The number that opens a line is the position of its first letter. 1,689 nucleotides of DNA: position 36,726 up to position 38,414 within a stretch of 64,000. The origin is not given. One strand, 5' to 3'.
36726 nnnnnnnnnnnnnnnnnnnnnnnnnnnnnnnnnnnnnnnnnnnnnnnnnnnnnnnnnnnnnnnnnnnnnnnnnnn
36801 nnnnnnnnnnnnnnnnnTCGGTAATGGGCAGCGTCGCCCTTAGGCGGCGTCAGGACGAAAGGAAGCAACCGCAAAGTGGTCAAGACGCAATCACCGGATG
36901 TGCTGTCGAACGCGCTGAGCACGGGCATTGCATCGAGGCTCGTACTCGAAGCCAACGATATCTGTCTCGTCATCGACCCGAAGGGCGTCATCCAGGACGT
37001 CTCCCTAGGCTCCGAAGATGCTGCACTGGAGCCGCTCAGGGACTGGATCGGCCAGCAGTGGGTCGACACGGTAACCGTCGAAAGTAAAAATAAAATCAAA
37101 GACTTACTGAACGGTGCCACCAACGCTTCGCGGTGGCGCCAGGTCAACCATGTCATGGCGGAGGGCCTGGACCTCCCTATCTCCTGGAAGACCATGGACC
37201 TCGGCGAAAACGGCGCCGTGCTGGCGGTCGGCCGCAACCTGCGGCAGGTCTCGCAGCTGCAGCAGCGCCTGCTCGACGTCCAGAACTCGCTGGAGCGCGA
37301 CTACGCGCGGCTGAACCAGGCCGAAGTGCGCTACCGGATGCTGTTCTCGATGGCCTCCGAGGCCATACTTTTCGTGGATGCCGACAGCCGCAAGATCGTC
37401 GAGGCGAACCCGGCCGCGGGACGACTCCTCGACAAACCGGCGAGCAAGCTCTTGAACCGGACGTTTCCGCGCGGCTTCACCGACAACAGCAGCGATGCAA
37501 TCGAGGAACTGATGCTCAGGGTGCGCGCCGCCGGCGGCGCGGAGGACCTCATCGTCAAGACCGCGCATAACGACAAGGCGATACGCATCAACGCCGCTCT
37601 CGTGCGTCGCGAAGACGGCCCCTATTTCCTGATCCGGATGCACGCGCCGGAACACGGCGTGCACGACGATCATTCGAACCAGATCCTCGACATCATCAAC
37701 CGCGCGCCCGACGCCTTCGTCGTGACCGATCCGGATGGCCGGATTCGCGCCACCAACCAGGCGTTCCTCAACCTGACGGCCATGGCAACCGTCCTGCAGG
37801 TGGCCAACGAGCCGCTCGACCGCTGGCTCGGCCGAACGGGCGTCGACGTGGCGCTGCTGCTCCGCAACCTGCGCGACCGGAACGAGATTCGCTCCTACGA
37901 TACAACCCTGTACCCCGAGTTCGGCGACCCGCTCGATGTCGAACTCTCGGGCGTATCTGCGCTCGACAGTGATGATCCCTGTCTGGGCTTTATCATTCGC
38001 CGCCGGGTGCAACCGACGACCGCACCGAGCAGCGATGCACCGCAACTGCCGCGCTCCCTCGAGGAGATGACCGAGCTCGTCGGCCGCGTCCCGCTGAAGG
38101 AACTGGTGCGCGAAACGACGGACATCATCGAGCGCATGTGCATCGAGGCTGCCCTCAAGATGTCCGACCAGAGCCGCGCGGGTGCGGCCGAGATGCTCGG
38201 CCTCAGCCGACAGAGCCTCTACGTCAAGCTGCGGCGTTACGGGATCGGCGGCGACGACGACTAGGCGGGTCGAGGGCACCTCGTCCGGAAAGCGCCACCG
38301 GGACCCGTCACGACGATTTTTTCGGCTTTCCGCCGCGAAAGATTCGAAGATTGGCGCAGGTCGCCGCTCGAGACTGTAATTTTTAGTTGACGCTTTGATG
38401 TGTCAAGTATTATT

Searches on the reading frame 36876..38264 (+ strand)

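Call 92: search_protein_families(library=pfam, proteins=[window:36876-38264:+], max_evalue=0.00001)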
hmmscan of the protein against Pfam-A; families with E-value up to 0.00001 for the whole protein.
window:36876-38264:+ (462 aa): 6 families
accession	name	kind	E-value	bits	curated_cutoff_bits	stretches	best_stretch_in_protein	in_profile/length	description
PF08448.16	PAS_4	-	2.7e-15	57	23.1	0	275-342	2-56/110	PAS fold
PF00989.32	PAS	-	5e-12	46.3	22.6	0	154-256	4-111/113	PAS fold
PF13188.13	PAS_8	-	4.4e-10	39.5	21.8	0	152-200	2-49/65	PAS domain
PF02954.25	HTH_8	-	9.8e-10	38.4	22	1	418-455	5-42/42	Bacterial regulatory protein, Fis family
PF13426.13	PAS_9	-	2e-09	38.1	27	0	162-253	2-94/103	PAS domain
PF24820.1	Diguanyl_cycl_sensor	-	2.5e-08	34.3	28.1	0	29-96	8-76/109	Diguanylate cyclase-like sensor domain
